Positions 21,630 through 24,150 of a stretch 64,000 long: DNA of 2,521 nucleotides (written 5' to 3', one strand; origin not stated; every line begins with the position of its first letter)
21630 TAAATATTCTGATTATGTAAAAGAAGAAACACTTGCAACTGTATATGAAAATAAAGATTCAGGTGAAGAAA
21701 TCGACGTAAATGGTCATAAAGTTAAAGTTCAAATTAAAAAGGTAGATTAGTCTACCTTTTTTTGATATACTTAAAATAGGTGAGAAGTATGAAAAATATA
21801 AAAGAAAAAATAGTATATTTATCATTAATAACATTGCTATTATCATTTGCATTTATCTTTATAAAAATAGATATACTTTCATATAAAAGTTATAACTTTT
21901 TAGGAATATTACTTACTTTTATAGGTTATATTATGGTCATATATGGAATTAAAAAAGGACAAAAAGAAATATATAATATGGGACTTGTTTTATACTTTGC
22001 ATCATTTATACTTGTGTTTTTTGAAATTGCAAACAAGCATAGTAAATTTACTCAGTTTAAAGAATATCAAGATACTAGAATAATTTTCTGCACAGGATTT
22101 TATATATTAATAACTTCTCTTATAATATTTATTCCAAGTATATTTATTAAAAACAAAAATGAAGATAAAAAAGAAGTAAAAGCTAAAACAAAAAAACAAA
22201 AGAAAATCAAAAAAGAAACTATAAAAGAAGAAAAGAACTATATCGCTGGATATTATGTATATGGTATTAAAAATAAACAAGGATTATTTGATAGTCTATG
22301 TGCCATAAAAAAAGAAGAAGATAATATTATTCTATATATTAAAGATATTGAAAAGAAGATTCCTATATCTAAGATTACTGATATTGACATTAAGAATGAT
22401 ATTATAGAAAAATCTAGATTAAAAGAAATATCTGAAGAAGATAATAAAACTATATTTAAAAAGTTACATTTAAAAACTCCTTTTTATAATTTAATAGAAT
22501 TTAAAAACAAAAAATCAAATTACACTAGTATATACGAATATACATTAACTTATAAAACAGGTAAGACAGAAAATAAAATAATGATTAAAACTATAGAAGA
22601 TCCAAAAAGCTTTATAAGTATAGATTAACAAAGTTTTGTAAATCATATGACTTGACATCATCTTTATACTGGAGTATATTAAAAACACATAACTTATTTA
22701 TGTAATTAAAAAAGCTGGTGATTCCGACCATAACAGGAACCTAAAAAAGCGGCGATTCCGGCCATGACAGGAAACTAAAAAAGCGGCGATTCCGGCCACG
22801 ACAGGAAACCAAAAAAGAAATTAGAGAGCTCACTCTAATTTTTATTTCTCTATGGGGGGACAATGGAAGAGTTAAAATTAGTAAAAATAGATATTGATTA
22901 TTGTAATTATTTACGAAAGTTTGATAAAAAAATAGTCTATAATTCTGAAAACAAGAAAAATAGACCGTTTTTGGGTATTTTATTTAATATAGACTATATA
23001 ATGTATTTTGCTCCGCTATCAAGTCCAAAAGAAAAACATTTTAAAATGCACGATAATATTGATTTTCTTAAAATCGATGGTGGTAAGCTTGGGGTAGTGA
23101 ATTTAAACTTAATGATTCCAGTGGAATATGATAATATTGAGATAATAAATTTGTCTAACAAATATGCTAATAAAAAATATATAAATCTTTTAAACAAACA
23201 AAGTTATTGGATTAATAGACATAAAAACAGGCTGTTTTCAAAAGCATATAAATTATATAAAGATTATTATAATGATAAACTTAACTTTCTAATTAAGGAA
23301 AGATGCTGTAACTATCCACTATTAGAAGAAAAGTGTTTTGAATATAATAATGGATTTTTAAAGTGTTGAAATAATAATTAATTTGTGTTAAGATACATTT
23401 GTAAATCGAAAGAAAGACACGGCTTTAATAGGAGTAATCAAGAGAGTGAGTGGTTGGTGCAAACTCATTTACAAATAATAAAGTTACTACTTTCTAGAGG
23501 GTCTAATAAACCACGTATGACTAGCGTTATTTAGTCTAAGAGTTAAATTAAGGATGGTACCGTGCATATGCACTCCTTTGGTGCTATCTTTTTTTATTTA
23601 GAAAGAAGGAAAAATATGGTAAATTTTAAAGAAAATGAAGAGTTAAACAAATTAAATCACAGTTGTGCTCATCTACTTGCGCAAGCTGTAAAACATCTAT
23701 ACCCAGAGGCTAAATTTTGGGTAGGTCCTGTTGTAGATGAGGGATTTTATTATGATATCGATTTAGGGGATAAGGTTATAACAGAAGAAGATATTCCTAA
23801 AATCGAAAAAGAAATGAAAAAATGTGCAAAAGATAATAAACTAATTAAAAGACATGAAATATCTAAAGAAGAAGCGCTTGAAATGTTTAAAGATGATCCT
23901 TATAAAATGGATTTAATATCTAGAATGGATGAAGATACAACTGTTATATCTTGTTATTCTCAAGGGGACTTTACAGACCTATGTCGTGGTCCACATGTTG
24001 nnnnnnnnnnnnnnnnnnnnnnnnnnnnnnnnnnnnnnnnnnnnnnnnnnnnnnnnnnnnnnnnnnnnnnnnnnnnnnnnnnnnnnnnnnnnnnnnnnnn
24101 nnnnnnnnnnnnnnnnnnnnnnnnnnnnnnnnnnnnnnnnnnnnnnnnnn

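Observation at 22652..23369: Complete type III toxin-antitoxin (ToxIN/AbiQ-like) module with a 3.2 x 34-nt antitoxin RNA array that no ORF track shows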

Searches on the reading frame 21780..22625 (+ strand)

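Call 4: search_protein_families(library=pfam, proteins=[window:21780-22625:+], max_evalue=1)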
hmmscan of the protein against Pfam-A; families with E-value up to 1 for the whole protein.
window:21780-22625:+ (282 aa): 5 families
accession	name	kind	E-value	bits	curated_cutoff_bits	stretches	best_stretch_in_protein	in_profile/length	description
PF08703.15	PLC-beta_C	-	0.0005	20.1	27.6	1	125-232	64-169/272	PLC-beta C terminal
PF11168.14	DUF2955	-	0.019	15.3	25.5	1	14-80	70-135/140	Protein of unknown function (DUF2955)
PF13207.12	AAA_17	-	0.17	12.6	27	1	131-218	44-124/136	AAA domain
PF00892.27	EamA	-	0.25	12.1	28.2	1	14-91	37-116/135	EamA-like transporter family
PF13903.11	Claudin_2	-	0.47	10.7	29.1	0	67-119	97-138/192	PMP-22/EMP/MP20/Claudin tight junction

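Call 5: search_protein_families(library=padloc, proteins=[window:21780-22625:+], max_evalue=1)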
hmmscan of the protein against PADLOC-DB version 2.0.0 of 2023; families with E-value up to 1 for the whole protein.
window:21780-22625:+ (282 aa): 0 families

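Call 46: search_protein_families(library=ncbifam, proteins=[window:21780-22625:+], max_evalue=0.01)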
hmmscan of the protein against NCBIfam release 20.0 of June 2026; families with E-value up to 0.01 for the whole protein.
window:21780-22625:+ (282 aa): 2 families
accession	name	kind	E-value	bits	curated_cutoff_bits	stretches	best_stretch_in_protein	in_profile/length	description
NF033480.1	bifunc_MprF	equivalog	0.002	16.5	600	1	13-161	392-544/841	bifunctional lysylphosphatidylglycerol flippase/synthetase MprF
NF046002.1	MAG3450_fam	equivalog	0.0056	16.9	70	0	11-92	39-119/121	MAG3450 family membrane protein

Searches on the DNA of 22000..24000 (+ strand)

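Call 6: search_rna_families(source=window, start=22000, end=24000, threshold=evalue, max_evalue=10, show_alignments=4)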
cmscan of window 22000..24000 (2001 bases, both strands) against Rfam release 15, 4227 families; matches with E-value up to 10: 2.
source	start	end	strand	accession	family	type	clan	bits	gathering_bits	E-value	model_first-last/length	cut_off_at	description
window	23400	23580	+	RF00230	T-box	Cis-reg; leader;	-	64.4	93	3.6e-13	1-219/219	no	T-box leader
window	23190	23223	+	RF02388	sau-30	Gene; sRNA;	-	18.8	70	9.9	1-64/64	no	Staphylococcus sRNA sau-30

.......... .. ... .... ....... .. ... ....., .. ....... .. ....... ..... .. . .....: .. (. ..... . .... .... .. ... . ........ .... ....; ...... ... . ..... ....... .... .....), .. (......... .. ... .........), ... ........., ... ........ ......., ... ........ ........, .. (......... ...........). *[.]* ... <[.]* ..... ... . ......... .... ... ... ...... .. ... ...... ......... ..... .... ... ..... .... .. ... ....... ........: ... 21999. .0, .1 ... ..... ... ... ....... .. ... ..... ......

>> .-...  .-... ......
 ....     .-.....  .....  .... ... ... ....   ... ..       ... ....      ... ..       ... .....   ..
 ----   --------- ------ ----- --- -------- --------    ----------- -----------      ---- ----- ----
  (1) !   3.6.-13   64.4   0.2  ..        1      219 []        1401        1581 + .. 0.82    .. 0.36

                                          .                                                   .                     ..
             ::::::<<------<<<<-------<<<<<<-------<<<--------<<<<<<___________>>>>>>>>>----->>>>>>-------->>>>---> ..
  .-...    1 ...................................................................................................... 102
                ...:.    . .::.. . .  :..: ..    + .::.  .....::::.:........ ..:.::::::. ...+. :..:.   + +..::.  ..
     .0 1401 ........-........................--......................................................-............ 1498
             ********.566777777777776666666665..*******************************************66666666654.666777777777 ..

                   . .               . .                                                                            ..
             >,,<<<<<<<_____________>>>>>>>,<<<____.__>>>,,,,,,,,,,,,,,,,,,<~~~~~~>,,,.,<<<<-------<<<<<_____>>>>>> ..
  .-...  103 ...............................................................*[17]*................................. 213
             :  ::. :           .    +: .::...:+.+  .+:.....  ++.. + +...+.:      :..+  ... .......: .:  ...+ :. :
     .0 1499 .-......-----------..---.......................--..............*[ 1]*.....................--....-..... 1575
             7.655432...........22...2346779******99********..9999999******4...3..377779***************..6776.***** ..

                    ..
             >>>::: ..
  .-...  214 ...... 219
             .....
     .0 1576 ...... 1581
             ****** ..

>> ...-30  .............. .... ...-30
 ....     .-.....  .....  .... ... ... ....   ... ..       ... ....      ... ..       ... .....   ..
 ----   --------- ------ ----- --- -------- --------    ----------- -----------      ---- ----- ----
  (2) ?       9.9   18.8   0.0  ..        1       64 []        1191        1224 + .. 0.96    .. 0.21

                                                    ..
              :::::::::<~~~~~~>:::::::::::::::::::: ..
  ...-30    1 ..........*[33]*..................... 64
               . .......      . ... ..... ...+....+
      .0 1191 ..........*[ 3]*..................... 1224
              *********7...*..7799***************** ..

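Call 71: search_rna_families(sources=[L104, L003, L001], threshold=evalue, max_evalue=1)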
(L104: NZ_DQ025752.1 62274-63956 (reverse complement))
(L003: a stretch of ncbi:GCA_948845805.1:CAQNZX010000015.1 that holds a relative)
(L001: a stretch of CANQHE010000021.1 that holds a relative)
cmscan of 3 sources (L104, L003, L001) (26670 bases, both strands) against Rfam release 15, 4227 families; matches with E-value up to 1: 3.
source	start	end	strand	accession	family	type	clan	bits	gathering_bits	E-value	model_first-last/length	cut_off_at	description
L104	476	509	+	RF02519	ToxI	Gene; antitoxin;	-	59.2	50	2.7e-08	1-34/34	no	ToxI antitoxin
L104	442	475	+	RF02519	ToxI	Gene; antitoxin;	-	47.1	50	1.5e-05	1-34/34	no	ToxI antitoxin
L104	408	441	+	RF02519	ToxI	Gene; antitoxin;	-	39.8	50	0.00067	1-34/34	no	ToxI antitoxin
